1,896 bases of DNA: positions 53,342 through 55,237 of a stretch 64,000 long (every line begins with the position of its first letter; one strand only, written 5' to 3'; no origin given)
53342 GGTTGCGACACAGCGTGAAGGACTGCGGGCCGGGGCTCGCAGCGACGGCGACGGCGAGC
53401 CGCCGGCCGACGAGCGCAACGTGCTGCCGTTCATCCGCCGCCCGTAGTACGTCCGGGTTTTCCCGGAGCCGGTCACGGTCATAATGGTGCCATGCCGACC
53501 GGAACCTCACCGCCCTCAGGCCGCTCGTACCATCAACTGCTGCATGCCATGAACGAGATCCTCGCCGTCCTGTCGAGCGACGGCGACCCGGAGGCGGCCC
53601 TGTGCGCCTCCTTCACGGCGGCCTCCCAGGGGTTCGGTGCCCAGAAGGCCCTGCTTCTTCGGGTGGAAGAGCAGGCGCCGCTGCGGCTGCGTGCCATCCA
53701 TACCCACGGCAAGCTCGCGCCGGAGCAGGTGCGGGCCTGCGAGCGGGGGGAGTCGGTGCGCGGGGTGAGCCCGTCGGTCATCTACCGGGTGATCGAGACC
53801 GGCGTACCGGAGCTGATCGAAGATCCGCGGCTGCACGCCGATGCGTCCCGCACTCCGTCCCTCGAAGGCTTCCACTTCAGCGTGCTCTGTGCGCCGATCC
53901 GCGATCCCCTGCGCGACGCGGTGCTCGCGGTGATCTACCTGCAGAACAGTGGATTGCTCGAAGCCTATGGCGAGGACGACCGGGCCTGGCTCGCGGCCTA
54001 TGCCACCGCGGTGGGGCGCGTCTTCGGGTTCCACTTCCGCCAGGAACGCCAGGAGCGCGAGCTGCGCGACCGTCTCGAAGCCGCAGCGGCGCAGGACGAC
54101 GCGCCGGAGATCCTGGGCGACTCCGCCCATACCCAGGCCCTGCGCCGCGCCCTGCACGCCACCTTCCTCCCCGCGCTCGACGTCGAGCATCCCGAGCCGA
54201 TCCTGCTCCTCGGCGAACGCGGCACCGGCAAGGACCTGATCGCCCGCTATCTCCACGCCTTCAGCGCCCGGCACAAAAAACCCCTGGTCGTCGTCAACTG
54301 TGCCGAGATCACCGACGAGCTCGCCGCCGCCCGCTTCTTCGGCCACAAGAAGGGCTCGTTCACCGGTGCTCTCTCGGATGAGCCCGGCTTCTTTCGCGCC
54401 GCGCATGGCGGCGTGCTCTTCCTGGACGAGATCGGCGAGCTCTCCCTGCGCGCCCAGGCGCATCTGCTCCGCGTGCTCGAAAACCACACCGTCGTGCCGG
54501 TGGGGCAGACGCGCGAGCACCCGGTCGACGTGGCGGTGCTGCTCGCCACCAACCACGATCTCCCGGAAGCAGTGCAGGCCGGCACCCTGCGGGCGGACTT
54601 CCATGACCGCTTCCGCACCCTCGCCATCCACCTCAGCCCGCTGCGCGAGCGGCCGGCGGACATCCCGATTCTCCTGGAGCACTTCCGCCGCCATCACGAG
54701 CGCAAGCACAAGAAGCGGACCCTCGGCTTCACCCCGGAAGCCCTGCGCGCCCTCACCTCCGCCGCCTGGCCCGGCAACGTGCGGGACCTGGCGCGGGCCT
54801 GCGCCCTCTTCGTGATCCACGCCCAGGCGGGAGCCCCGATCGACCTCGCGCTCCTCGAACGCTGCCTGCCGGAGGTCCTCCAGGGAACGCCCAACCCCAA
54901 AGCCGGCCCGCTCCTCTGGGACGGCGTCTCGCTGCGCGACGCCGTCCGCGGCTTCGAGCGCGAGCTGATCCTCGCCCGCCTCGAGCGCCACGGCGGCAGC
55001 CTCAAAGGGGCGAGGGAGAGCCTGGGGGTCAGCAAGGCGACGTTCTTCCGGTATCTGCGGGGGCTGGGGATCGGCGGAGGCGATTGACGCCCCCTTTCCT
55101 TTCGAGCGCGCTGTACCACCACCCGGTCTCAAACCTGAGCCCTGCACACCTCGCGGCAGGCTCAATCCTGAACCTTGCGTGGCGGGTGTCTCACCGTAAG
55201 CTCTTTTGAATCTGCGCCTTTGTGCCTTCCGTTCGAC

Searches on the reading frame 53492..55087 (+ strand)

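Call 40: search_protein_families(library=pfam, proteins=[window:53492-55087:+], max_evalue=0.0001)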
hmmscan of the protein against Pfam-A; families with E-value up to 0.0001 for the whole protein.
window:53492-55087:+ (531 aa): 9 families
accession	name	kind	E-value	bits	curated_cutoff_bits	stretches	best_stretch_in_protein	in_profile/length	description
PF00158.32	Sigma54_activat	-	1.1e-51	175.3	20.2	1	233-379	21-167/168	Sigma-54 interaction domain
PF25601.1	AAA_lid_14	-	8.4e-16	58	27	1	385-459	1-74/87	AAA+ ATPase lid domain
PF14532.12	Sigma54_activ_2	-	1.9e-13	51.2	25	1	208-384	1-138/138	Sigma-54 interaction domain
PF07728.20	AAA_5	-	4.9e-08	33.5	22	1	236-374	1-139/139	AAA domain (dynein-related subfamily)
PF01078.27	Mg_chelatase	-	7.9e-07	29.1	20.3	1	237-354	25-157/207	Magnesium chelatase, subunit ChlI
PF00004.35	AAA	-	2.6e-06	28.3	21.2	1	237-366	1-119/131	ATPase family associated with various cellular activities (AAA)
PF07724.20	AAA_2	-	7.1e-06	26.6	27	1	237-335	6-105/166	AAA domain (Cdc48 subfamily)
PF18024.7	HTH_50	-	7.1e-06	26.1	27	1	479-527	2-49/50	Helix-turn-helix domain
PF13185.12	GAF_2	-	1.4e-05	25.8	28.6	1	42-176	13-133/136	GAF domain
